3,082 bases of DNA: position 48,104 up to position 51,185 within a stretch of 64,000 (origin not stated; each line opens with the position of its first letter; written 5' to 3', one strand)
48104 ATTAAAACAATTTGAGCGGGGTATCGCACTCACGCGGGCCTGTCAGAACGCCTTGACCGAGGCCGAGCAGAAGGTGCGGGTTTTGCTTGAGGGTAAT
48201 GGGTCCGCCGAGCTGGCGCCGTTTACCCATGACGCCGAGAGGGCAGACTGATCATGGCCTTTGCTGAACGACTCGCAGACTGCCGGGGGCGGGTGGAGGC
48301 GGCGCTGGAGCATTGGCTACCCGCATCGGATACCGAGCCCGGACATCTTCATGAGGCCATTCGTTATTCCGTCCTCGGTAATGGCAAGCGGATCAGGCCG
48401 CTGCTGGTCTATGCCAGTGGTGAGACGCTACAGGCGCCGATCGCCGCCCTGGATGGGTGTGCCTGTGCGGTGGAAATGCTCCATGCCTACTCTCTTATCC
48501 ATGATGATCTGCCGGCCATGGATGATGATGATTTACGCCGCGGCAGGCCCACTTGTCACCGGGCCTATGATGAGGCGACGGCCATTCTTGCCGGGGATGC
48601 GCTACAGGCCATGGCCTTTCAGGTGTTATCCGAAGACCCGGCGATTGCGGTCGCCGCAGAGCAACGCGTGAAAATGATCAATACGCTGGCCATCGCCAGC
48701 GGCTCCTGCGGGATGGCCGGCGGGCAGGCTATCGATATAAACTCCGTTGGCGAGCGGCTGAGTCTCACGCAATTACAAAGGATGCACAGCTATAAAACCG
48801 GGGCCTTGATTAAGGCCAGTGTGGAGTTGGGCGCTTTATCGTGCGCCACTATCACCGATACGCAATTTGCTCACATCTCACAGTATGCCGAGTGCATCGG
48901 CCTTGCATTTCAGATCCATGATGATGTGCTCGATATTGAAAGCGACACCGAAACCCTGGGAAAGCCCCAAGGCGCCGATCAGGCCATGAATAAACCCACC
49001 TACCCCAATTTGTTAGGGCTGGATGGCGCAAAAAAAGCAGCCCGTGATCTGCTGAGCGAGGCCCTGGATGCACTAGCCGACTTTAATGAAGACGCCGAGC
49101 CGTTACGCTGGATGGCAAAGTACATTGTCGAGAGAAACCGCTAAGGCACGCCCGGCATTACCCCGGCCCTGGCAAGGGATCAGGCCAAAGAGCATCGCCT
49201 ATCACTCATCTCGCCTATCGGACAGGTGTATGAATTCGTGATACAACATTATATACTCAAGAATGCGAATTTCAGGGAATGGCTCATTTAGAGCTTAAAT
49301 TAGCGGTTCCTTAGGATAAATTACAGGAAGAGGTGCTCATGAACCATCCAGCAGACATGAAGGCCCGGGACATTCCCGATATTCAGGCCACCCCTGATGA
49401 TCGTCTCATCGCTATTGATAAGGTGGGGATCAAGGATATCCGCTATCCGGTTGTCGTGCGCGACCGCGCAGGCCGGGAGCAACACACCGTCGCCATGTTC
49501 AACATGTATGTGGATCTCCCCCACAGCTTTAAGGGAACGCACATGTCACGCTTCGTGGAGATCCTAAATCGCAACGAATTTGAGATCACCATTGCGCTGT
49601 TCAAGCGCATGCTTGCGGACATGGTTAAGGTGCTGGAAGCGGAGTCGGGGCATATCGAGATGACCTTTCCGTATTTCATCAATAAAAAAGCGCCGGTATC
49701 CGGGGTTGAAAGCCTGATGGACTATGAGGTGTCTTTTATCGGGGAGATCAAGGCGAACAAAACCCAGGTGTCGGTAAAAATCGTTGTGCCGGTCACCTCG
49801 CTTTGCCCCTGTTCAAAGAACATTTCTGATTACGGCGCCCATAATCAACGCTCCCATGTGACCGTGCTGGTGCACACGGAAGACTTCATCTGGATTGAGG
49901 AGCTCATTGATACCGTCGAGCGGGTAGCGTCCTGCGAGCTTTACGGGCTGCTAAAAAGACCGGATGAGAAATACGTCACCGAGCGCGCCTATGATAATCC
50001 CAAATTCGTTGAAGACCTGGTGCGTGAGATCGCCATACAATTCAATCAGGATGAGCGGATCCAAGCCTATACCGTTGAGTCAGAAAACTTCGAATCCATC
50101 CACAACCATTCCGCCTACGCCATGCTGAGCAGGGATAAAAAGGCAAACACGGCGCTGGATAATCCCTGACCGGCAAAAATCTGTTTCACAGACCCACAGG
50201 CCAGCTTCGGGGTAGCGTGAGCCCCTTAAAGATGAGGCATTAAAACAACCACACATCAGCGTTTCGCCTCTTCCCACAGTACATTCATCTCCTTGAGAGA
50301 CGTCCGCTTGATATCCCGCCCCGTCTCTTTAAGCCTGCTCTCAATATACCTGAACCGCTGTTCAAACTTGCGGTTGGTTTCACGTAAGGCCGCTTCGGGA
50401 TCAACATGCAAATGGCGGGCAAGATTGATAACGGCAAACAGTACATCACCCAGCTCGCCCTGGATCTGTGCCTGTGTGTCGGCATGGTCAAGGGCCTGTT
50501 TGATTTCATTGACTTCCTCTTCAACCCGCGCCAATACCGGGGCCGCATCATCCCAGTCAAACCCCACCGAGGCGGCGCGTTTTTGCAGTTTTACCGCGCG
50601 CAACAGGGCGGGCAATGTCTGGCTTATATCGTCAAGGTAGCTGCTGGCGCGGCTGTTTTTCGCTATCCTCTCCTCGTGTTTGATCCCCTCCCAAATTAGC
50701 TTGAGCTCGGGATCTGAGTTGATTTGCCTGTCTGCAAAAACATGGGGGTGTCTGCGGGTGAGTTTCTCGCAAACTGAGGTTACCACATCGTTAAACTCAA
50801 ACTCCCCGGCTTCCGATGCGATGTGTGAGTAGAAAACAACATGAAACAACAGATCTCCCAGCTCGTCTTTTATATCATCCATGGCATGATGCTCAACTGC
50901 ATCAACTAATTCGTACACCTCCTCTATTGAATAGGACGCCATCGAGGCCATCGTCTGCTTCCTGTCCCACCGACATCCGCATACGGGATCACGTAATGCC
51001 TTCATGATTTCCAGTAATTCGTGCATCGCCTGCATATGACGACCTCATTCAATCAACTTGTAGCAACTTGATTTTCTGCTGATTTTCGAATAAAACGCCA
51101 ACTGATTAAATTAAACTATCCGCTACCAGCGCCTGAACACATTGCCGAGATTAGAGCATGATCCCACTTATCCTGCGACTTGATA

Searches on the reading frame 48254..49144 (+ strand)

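Call 91: search_protein_families(library=pfam, proteins=[window:48254-49144:+], max_evalue=0.00001)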
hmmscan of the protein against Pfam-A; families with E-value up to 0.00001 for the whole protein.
window:48254-49144:+ (296 aa): 1 family
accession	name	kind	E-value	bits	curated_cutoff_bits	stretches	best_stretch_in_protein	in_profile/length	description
PF00348.22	polyprenyl_synt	-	2.5e-60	204.2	27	1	31-272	3-235/251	Polyprenyl synthetase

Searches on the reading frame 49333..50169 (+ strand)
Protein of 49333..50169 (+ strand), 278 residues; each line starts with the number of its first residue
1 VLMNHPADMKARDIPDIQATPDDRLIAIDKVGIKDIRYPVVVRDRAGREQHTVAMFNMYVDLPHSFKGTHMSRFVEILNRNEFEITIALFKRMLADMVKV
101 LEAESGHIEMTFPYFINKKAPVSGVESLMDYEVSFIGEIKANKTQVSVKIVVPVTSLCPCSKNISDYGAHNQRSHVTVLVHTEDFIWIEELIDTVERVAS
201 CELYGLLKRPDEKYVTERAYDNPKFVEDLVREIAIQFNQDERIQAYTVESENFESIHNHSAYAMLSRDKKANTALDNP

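Call 91: search_protein_families(library=pfam, proteins=[window:49333-50169:+], max_evalue=0.00001)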
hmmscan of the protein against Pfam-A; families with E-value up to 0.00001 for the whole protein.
window:49333-50169:+ (278 aa): 1 family
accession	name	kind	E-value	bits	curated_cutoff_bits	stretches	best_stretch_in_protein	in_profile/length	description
PF02649.19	GCHY-1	-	4.6e-101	338.1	25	1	14-263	1-260/260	Type I GTP cyclohydrolase folE2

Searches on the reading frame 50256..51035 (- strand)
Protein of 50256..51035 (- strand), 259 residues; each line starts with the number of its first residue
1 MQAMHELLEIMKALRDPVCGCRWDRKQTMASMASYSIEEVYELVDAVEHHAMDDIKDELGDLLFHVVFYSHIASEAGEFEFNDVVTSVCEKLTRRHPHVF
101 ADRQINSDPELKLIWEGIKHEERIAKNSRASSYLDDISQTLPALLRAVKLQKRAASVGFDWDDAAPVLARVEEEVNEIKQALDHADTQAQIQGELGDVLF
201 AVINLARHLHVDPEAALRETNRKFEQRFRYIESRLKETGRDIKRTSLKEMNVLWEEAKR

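Call 91: search_protein_families(library=pfam, proteins=[window:50256-51035:-], max_evalue=0.00001)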
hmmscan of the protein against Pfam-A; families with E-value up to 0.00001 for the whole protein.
window:50256-51035:- (259 aa): 2 families
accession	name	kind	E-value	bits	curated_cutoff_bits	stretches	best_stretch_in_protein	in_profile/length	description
PF03819.22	MazG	-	1.6e-39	134.5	22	2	27-100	1-74/74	MazG nucleotide pyrophosphohydrolase domain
PF01503.22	PRA-PH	-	9.8e-11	42.4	21.3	0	164-223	25-85/86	Phosphoribosyl-ATP pyrophosphohydrolase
